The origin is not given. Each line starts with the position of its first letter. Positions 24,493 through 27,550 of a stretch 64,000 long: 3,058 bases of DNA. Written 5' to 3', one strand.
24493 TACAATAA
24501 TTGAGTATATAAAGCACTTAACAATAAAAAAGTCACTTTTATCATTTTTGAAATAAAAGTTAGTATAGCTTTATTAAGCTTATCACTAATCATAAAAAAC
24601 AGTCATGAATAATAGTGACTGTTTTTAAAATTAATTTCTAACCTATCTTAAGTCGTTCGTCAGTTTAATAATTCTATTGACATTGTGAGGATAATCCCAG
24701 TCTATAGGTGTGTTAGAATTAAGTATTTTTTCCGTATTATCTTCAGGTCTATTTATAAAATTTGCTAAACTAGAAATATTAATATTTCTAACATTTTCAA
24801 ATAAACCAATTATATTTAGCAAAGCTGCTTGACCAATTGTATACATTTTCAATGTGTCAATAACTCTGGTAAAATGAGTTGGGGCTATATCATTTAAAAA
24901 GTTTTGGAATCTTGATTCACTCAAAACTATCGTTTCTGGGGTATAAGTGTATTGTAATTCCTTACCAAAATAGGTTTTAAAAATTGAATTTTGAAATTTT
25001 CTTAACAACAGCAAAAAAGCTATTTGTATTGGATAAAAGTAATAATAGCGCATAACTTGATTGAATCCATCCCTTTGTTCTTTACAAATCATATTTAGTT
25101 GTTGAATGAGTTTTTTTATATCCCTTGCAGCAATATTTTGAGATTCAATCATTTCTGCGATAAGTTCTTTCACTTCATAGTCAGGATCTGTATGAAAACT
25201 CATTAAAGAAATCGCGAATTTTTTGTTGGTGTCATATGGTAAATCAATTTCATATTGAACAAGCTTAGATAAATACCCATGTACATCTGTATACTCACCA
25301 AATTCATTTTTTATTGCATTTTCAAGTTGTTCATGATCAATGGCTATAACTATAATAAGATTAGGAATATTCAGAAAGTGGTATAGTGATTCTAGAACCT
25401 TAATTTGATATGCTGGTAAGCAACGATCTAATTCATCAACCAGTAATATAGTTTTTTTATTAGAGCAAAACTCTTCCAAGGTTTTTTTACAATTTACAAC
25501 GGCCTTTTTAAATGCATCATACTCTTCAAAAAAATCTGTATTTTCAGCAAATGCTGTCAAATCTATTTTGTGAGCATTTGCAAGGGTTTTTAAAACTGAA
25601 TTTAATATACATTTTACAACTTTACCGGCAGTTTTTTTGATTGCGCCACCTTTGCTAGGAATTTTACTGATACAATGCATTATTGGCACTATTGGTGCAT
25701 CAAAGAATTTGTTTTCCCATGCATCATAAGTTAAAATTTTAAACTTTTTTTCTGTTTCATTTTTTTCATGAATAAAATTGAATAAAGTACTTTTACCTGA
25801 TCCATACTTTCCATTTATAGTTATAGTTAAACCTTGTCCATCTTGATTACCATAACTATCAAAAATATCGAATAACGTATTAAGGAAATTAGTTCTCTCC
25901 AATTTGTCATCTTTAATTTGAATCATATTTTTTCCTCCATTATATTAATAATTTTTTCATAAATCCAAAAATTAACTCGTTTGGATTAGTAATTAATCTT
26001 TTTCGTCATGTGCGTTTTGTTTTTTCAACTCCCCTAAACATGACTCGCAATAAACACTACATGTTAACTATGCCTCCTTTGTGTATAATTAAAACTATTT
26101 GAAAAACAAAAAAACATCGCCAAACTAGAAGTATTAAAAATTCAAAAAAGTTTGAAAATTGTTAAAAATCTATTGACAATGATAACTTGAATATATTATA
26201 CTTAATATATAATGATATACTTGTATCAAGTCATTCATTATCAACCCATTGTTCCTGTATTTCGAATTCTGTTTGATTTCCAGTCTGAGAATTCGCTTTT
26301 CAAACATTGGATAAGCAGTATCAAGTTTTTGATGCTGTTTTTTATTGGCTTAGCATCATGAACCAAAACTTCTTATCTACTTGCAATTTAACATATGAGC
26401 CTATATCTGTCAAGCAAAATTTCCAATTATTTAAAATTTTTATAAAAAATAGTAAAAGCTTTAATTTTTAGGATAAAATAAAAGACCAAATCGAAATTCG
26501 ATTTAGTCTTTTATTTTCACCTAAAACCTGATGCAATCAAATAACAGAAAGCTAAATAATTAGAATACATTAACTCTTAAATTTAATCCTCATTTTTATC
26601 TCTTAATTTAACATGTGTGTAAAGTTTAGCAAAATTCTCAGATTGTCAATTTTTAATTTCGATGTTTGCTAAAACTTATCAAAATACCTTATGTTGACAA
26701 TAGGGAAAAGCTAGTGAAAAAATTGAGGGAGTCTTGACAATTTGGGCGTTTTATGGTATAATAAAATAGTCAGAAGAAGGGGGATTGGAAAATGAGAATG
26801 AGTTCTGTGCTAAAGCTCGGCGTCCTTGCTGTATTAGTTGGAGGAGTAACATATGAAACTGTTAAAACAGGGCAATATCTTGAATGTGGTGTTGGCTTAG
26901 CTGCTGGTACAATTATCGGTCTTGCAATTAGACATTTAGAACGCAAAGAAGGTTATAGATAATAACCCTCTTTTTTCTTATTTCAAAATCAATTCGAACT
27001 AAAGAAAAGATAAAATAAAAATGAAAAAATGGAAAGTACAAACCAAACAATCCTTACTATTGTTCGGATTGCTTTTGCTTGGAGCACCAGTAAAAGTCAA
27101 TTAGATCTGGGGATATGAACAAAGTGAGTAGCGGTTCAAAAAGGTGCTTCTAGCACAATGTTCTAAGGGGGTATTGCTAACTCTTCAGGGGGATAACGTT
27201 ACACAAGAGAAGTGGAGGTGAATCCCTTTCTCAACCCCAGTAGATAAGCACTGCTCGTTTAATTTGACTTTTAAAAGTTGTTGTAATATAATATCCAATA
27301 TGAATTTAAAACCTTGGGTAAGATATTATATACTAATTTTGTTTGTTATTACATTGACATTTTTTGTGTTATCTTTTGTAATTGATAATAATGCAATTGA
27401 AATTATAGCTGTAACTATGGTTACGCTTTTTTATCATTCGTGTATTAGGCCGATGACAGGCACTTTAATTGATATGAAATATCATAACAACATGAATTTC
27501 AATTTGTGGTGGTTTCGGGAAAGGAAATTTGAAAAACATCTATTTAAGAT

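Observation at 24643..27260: KAP P-loop NTPase next to a 1.3 kb RNA and small-peptide region: candidate uncharacterised defence or abortive-infection module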

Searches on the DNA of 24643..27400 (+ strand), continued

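Call 102: search_with_rna_model(model_id=R1, source=L159, max_evalue=10, filters=off, show_alignments=2)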
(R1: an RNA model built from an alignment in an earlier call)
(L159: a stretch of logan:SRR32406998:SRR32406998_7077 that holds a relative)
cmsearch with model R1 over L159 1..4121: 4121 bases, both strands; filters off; matches with E-value up to 10: 30.
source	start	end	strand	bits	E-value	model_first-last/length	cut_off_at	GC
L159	242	358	-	17.3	0.048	1-157/157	no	0.32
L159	407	495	+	11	0.52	1-157/157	no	0.26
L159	405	451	-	10.8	0.58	100-146/157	no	0.26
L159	93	197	-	10.3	0.7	1-157/157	no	0.3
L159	3620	3707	+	9.8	0.83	1-157/157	no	0.24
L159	1236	1338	-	9.3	1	1-157/157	no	0.29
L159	1311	1407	+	9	1.2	1-157/157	no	0.28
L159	2748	2870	-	7.9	1.8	1-157/157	no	0.31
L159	3316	3422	-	7.7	1.9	1-157/157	no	0.32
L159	3884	3988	+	7.6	2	1-157/157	no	0.28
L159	1132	1222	-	7.2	2.3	1-157/157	no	0.3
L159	689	787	-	7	2.4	1-157/157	no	0.28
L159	2186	2290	-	6.8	2.6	1-157/157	no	0.3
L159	909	1006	-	6.2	3.3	1-157/157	no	0.28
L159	3793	3926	-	5.9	3.7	1-157/157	no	0.34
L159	90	134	+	5.9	3.8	94-146/157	no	0.27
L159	978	1072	+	5.6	4.2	1-157/157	no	0.27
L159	563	626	-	5.4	4.5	1-157/157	no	0.25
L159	2463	2554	-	5.2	4.9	1-157/157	no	0.28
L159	3700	3777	-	4.9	5.5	1-157/157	no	0.24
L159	3446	3487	-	4.8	5.6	97-146/157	no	0.19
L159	3598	3683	-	4.7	5.9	1-157/157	no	0.29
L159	315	405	+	4.5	6.3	1-157/157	no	0.25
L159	2563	2675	-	4.4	6.7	1-157/157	no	0.33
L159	1867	1958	-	4.3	6.8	1-157/157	no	0.26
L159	1725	1852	+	4.3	7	1-157/157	no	0.29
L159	3393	3484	+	4.2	7.1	1-157/157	no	0.21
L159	856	918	+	4.2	7.1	1-157/157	no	0.24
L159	3007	3031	-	3.5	9.3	7-31/157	no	0.12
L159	3965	4054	-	3.4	9.8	1-157/157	no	0.28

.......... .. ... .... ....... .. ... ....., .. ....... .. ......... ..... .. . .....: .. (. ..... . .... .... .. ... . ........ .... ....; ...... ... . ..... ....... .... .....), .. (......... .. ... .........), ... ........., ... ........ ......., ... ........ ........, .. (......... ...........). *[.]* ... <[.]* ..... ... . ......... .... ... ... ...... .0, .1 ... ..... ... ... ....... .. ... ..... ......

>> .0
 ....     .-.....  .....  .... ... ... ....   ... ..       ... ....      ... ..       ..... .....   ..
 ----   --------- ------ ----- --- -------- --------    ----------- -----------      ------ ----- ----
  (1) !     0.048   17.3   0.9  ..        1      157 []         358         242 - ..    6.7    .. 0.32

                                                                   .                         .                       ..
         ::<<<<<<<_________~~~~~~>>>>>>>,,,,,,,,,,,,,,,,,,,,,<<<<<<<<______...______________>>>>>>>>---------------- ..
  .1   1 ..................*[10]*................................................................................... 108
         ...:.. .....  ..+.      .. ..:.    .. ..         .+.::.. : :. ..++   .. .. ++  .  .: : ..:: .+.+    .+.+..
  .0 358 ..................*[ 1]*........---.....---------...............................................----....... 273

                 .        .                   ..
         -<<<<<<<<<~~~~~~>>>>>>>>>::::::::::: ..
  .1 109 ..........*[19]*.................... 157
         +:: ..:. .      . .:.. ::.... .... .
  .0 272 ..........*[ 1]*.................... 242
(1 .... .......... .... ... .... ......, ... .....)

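Call 112: search_rna_families(sources=[L156, L033, L159], threshold=evalue, max_evalue=0.1, show_alignments=2)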
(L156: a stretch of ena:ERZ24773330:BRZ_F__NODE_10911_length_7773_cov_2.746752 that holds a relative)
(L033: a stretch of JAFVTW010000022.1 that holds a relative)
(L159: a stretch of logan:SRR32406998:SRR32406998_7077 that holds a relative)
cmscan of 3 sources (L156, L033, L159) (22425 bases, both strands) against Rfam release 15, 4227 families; matches with E-value up to 0.1: 0.
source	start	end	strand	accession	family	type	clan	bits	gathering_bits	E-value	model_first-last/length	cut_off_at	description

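Call 114: search_with_rna_model(model_id=R1, sources=[L160, L161, L162, L163, L164, L165, L166, L167, L168, L169, L170, L171, L172, L173, L174, L175, L176, L177, L178, L179, L180, L181, L182, L183, L184, L185, L186, L187, L188, L189, L190, L191, L192, L193, L194], max_evalue=1)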
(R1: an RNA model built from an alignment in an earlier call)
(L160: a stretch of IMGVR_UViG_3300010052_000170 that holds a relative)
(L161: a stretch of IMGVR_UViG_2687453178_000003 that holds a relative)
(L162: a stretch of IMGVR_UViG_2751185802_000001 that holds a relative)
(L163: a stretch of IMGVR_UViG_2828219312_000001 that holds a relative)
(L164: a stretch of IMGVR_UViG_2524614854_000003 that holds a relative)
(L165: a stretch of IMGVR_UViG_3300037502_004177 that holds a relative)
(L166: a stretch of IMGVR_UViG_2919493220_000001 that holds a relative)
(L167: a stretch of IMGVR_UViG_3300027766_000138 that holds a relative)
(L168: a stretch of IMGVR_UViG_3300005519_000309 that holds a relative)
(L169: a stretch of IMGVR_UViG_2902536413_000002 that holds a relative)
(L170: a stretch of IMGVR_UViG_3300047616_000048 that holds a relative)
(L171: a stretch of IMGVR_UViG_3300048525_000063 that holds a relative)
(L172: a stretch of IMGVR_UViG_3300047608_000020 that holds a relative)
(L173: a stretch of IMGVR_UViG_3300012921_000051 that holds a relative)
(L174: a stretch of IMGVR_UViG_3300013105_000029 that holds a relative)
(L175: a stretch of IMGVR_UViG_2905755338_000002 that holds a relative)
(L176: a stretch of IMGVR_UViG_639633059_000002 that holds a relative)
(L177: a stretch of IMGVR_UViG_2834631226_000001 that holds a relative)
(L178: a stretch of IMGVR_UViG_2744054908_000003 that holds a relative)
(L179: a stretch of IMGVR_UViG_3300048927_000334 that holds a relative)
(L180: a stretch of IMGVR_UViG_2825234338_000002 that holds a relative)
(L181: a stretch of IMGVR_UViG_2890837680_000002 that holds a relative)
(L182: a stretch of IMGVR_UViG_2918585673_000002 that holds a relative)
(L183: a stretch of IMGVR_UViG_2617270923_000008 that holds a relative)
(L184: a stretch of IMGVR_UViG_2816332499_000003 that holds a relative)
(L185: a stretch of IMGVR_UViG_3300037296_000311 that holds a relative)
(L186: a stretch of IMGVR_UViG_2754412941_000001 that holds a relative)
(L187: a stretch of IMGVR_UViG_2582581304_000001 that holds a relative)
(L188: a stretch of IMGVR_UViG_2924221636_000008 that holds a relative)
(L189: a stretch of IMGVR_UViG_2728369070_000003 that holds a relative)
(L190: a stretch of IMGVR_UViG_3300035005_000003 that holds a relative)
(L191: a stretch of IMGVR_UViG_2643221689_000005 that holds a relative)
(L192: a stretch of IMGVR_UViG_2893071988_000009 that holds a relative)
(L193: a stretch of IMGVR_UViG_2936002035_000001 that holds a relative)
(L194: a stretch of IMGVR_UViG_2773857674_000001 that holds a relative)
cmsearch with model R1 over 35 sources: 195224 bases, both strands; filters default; matches with E-value up to 1: 0.
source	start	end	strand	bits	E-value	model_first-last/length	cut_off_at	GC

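Call 118: search_with_rna_model(model_id=R1, sources=[L010, L033, L159], max_evalue=0.5, filters=off, make_alignment=true)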
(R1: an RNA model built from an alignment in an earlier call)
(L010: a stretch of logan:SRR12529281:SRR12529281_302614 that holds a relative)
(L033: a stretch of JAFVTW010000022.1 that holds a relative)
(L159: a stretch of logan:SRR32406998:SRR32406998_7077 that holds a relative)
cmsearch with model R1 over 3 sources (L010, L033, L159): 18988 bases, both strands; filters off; matches with E-value up to 0.5: 10.
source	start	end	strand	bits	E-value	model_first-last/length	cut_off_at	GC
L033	4456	4597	-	156.2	1.8e-24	1-157/157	no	0.27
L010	162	303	-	155.9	1.9e-24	1-157/157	no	0.31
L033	4462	4503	+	25.6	0.0092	105-146/157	no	0.24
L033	2805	2872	+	23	0.024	1-157/157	no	0.24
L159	242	358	-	17.3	0.22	1-157/157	no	0.32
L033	510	609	+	16.8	0.27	1-157/157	no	0.27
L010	885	984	+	16.7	0.27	1-157/157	no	0.26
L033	3681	3819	+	16.2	0.34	1-157/157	no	0.27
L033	4020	4111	+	16.1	0.35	1-157/157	no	0.27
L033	3897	3990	-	16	0.37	1-157/157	no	0.27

Alignment A5: 10 matches aligned to the model, 216 columns, each read 5' to 3' on its own strand. Consensus structure (alignment columns), stored with it:
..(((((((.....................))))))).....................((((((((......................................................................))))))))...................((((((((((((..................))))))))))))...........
